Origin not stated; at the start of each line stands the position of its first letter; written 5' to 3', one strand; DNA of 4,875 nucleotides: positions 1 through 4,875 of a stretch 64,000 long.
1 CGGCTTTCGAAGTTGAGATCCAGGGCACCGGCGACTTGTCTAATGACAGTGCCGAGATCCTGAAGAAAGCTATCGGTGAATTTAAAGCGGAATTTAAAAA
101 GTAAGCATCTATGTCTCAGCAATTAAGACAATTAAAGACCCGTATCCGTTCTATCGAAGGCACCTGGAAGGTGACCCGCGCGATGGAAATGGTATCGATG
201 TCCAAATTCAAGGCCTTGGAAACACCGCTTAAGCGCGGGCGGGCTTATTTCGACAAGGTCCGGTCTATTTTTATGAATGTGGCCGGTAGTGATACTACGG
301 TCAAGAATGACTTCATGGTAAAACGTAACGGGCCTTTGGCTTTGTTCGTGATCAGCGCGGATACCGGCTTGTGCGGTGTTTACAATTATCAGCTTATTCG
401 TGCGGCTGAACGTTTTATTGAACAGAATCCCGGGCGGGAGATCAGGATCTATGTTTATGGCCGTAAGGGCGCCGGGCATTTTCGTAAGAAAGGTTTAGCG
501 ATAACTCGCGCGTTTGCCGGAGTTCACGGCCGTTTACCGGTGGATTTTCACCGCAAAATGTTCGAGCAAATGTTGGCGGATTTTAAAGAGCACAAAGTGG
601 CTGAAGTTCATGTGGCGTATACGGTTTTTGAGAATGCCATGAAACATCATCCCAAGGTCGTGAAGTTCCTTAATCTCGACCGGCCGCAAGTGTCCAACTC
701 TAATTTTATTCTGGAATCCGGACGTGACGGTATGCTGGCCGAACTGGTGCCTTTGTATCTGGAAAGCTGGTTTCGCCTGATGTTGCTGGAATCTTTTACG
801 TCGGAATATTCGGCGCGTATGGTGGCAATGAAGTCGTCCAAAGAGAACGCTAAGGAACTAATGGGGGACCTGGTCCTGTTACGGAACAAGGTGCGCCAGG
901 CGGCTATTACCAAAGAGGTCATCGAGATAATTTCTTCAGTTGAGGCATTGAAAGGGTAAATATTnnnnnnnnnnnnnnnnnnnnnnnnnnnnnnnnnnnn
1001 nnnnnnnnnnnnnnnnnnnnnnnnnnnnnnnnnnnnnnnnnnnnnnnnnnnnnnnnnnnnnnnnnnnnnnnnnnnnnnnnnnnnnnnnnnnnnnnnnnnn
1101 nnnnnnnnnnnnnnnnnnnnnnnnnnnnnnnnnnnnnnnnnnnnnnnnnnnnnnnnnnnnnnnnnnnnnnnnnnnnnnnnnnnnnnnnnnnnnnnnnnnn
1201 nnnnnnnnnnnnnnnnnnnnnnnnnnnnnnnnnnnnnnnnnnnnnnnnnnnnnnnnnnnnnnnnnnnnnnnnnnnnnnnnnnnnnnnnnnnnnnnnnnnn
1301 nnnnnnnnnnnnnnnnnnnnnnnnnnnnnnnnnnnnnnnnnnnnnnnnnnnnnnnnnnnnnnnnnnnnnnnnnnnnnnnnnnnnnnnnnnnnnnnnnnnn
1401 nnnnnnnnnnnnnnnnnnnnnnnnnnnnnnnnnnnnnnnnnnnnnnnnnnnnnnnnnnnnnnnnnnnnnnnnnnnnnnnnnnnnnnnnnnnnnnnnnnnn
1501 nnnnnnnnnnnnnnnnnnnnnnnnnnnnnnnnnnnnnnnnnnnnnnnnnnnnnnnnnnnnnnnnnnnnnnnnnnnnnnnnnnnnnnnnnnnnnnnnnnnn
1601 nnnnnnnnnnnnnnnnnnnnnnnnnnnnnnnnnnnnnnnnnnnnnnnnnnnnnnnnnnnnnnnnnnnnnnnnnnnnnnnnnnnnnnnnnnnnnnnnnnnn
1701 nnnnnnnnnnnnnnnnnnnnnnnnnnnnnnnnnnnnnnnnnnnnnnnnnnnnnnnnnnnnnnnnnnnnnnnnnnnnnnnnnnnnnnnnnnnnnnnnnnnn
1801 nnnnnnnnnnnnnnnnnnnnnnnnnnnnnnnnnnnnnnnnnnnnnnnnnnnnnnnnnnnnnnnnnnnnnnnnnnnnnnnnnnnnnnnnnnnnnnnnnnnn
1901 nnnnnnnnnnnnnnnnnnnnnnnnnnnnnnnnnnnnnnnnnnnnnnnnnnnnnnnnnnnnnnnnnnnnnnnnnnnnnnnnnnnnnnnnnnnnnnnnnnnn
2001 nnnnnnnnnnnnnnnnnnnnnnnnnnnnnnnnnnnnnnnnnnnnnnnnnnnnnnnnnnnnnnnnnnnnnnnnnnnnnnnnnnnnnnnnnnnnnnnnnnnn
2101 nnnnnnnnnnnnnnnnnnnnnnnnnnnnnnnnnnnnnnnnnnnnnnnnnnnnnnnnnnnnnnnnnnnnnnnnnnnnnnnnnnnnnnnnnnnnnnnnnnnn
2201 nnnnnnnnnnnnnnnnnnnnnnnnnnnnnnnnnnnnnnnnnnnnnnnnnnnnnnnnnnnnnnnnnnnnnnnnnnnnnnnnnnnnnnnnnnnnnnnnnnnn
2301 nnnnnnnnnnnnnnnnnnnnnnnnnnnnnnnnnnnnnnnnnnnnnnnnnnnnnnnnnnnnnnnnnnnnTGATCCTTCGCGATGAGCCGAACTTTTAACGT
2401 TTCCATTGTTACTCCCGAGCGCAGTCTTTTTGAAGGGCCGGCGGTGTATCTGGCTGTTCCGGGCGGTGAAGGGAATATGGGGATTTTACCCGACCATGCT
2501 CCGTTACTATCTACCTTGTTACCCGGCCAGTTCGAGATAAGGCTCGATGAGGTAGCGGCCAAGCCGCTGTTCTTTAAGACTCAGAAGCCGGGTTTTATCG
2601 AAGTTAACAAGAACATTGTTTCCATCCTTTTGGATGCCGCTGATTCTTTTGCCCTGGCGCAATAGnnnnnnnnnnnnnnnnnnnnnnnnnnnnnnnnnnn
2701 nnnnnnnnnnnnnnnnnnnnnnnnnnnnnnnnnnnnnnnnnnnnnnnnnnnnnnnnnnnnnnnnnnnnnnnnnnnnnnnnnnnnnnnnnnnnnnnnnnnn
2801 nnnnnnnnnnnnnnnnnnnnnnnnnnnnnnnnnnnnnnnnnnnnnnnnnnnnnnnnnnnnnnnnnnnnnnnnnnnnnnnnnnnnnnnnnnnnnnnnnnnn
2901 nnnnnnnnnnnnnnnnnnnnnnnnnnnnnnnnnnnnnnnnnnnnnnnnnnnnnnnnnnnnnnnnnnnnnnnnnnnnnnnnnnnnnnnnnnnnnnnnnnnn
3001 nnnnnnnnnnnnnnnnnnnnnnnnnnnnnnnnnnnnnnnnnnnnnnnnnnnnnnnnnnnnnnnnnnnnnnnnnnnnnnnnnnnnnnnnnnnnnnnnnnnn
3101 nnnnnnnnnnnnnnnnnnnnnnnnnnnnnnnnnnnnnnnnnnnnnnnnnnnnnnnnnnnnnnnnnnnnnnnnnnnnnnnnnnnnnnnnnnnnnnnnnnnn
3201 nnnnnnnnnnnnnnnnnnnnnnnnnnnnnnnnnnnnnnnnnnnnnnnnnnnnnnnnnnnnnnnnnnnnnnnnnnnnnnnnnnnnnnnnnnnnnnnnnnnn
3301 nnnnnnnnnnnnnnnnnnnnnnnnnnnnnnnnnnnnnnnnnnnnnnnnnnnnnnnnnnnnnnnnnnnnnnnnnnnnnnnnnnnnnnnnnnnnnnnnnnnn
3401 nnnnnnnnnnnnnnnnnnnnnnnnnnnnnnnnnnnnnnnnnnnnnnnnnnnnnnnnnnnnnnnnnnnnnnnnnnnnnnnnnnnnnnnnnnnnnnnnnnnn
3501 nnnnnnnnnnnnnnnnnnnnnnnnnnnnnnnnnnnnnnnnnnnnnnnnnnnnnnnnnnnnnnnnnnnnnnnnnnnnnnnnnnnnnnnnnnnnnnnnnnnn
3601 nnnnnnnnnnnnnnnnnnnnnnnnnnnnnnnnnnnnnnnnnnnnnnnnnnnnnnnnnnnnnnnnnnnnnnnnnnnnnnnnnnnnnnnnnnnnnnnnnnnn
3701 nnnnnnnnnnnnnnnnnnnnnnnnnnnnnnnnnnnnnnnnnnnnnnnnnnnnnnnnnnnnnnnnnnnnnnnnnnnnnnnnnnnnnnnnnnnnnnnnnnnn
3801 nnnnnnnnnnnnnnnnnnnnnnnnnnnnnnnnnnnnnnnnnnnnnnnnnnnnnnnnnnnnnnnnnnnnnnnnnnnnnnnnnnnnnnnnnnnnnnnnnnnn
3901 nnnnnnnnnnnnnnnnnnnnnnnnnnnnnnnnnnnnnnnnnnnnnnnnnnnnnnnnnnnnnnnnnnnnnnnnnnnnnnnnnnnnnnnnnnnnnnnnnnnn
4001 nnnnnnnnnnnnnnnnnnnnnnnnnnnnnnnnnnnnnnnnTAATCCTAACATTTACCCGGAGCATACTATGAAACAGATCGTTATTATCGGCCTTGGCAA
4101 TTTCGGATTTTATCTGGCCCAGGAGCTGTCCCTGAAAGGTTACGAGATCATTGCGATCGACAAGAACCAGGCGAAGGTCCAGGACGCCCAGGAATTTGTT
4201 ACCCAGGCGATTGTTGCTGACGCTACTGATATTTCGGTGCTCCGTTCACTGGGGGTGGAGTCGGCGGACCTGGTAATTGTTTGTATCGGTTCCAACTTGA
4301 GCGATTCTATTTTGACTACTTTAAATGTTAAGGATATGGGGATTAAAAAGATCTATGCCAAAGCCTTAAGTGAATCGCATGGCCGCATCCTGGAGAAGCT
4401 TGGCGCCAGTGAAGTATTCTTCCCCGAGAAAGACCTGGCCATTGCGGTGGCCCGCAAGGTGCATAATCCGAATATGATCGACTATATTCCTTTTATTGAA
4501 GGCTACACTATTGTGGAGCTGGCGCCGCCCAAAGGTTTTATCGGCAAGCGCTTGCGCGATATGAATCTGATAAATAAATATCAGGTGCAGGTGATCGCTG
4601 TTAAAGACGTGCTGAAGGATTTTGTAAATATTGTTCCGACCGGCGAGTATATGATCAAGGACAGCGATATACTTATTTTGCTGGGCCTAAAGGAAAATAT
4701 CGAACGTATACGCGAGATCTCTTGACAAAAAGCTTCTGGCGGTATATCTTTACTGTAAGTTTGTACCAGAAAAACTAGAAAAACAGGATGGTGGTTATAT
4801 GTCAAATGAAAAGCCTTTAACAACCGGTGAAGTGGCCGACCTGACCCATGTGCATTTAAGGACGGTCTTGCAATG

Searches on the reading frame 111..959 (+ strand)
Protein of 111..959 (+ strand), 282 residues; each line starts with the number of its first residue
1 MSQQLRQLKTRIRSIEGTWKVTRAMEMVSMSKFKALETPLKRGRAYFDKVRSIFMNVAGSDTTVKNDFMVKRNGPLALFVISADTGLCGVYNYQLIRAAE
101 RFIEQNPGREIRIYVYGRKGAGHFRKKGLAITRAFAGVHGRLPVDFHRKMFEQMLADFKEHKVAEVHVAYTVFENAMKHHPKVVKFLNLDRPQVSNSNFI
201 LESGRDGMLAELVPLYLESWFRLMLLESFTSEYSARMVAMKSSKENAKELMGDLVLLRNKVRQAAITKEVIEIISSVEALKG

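Call 12: search_protein_families(library=pfam, proteins=[window:111-959:+], max_evalue=0.001)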
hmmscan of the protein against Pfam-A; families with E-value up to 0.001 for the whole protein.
window:111-959:+ (282 aa): 1 family
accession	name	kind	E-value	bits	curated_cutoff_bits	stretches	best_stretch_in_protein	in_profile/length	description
PF00231.24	ATP-synt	-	1e-71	242.4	39.9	1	4-280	1-285/285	ATP synthase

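Call 22: list_cluster_members(proteins=[window:111-956:+, window:965-2368:+, window:4069-4722:+, window:4799-5386:+, window:5398-6333:+, window:8334-8717:+, window:18738-19154:+, window:21257-22555:+, window:30303-31160:+, window:9722-18721:+])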
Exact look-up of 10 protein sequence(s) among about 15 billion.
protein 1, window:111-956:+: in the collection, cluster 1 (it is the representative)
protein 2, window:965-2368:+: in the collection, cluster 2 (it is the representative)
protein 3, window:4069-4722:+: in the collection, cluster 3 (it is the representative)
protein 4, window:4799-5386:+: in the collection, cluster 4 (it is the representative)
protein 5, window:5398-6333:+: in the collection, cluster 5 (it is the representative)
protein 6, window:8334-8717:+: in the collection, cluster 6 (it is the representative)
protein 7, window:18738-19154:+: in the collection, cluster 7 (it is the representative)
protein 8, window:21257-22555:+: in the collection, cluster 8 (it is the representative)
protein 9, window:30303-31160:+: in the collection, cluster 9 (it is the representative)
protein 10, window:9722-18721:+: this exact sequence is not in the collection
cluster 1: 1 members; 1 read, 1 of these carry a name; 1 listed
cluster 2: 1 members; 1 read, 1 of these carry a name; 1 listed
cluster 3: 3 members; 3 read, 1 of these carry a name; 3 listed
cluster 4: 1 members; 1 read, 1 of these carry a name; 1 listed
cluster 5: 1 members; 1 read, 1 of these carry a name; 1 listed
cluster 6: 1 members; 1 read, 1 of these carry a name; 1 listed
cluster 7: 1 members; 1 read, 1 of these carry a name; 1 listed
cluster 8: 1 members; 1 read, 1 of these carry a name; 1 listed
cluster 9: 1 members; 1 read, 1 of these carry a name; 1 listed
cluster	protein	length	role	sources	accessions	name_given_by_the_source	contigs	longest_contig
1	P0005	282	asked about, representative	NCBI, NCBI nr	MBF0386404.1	MAG: ATP synthase F1 subunit gamma [Candidatus Omnitrophica bacterium] | ATP synthase F1 subunit gamma [Candidatus Omnitrophota bacterium]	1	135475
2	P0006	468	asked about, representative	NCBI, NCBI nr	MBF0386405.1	MAG: F0F1 ATP synthase subunit beta [Candidatus Omnitrophica bacterium] | F0F1 ATP synthase subunit beta [Candidatus Omnitrophota bacterium]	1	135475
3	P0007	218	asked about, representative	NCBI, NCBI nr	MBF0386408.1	MAG: TrkA family potassium uptake protein [Candidatus Omnitrophica bacterium] | TrkA family potassium uptake protein [Candidatus Omnitrophota bacterium]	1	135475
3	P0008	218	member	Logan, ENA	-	-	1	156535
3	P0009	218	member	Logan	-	-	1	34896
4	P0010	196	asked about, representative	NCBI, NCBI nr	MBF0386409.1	MAG: response regulator [Candidatus Omnitrophica bacterium] | response regulator [Candidatus Omnitrophota bacterium]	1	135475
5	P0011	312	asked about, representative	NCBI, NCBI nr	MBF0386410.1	MAG: RsmB/NOP family class I SAM-dependent RNA methyltransferase [Candidatus Omnitrophica ... | RsmB/NOP family class I SAM-dependent RNA methyltransferase [Candidatus Omnitrophota ...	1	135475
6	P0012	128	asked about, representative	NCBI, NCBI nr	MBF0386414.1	MAG: type II toxin-antitoxin system VapC family toxin [Candidatus Omnitrophica bacterium] | type II toxin-antitoxin system VapC family toxin [Candidatus Omnitrophota bacterium]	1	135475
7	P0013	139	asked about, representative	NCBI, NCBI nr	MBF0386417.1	MAG: hypothetical protein HQL20_01010 [Candidatus Omnitrophica bacterium] | hypothetical protein [Candidatus Omnitrophota bacterium]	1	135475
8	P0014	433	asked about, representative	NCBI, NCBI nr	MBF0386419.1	MAG: ATP-binding protein [Candidatus Omnitrophica bacterium] | ATP-binding protein [Candidatus Omnitrophota bacterium]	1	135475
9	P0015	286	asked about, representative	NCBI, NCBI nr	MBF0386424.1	MAG: class I SAM-dependent methyltransferase [Candidatus Omnitrophica bacterium] | class I SAM-dependent methyltransferase [Candidatus Omnitrophota bacterium]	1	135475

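Call 107: find_encoding_contigs(protein=P0008, flank=10000, max_places=3)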
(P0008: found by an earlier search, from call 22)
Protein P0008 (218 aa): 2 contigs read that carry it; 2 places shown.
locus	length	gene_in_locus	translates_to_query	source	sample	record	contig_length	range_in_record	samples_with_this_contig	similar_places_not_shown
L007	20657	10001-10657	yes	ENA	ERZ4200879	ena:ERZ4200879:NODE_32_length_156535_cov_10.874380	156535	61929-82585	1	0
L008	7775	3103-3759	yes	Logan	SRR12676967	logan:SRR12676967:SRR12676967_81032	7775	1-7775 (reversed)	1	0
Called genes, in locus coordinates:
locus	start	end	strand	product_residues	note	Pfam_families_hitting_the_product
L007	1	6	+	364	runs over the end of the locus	PF02638:GHL10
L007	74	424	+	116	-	PF04945:YHS, PF24273:TRASH_HVO_1752_C (weak)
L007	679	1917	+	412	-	PF00909:Ammonium_transp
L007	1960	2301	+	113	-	PF00543:P-II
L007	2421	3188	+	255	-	PF00119:ATP-synt_A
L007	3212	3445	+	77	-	PF00137:ATP-synt_C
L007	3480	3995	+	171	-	PF05405:Mt_ATP-synt_B (weak), PF00430:ATP-synt_B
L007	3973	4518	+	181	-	PF00213:OSCP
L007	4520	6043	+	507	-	PF02874:ATP-synt_ab_N, PF00006:ATP-synt_ab, PF00306:ATP-synt_ab_C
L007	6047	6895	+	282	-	PF00231:ATP-synt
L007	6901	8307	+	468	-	PF02874:ATP-synt_ab_N, PF00006:ATP-synt_ab, PF22919:ATP-synt_VA_C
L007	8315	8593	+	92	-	PF02823:ATP-synt_DE_N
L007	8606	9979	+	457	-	PF02386:TrkH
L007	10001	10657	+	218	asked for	PF02254:TrkA_N, PF03446:NAD_binding_2 (weak), PF03721:UDPG_MGDP_dh_N (faint), PF03807:F420_oxidored (weak), PF00107:ADH_zinc_N (faint), PF02080:TrkA_C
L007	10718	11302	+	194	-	PF12728:HTH_17, PF00072:Response_reg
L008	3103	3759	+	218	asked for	PF02254:TrkA_N, PF03446:NAD_binding_2 (weak), PF03721:UDPG_MGDP_dh_N (faint), PF03807:F420_oxidored (weak), PF00107:ADH_zinc_N (faint), PF02080:TrkA_C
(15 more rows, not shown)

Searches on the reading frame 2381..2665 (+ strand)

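Call 76: search_protein_families(library=pfam, proteins=[window:2381-2665:+], max_evalue=0.01)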
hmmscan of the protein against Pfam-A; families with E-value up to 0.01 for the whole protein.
window:2381-2665:+ (94 aa): 1 family
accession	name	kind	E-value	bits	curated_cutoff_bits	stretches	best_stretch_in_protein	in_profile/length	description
PF02823.21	ATP-synt_DE_N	-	3.2e-19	69.1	27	1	5-87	1-80/80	ATP synthase, Delta/Epsilon chain, beta-sandwich domain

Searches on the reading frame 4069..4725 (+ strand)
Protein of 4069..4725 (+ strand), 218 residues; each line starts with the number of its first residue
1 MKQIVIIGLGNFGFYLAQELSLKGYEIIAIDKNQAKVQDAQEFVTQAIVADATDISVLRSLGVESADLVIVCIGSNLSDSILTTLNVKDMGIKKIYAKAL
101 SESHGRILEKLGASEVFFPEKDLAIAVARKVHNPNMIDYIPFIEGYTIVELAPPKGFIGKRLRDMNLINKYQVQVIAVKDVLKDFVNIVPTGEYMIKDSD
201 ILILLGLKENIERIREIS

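Call 12: search_protein_families(library=pfam, proteins=[window:4069-4725:+], max_evalue=0.001)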
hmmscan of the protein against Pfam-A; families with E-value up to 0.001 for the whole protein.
window:4069-4725:+ (218 aa): 11 families
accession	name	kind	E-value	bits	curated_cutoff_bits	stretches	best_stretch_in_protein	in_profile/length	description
PF02254.24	TrkA_N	-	1.2e-30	106.6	23.8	1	4-119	1-116/116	TrkA-N domain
PF02080.26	TrkA_C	-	1.6e-10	41.1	27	1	148-217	3-69/71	TrkA-C domain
PF00107.32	ADH_zinc_N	-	5.4e-08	33.3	31.8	0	15-83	5-77/129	Zinc-binding dehydrogenase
PF03807.23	F420_oxidored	-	8e-06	26.8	21.6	1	3-85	1-79/94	NADP oxidoreductase coenzyme F420-dependent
PF03446.21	NAD_binding_2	-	1.3e-05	25.7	21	1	3-75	1-65/161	NAD binding domain of 6-phosphogluconate dehydrogenase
PF03721.20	UDPG_MGDP_dh_N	-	7.5e-05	22.8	27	1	3-42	2-41/187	UDP-glucose/GDP-mannose dehydrogenase family, NAD binding domain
PF01494.25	FAD_binding_3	-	0.00028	20.6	22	1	3-65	3-60/349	FAD binding domain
PF03435.24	Sacchrp_dh_NADP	-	0.00036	21.3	25.1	1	4-82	1-85/129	Saccharopine dehydrogenase NADP binding domain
PF01488.26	Shikimate_DH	-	0.00043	20.8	24.3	1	2-90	13-98/138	Shikimate / quinate 5-dehydrogenase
PF01370.27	Epimerase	-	0.00064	19.6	20.9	0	5-73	2-72/240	NAD dependent epimerase/dehydratase family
PF02558.23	ApbA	-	0.00067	19.7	22.2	0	4-73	1-74/150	Ketopantoate reductase PanE/ApbA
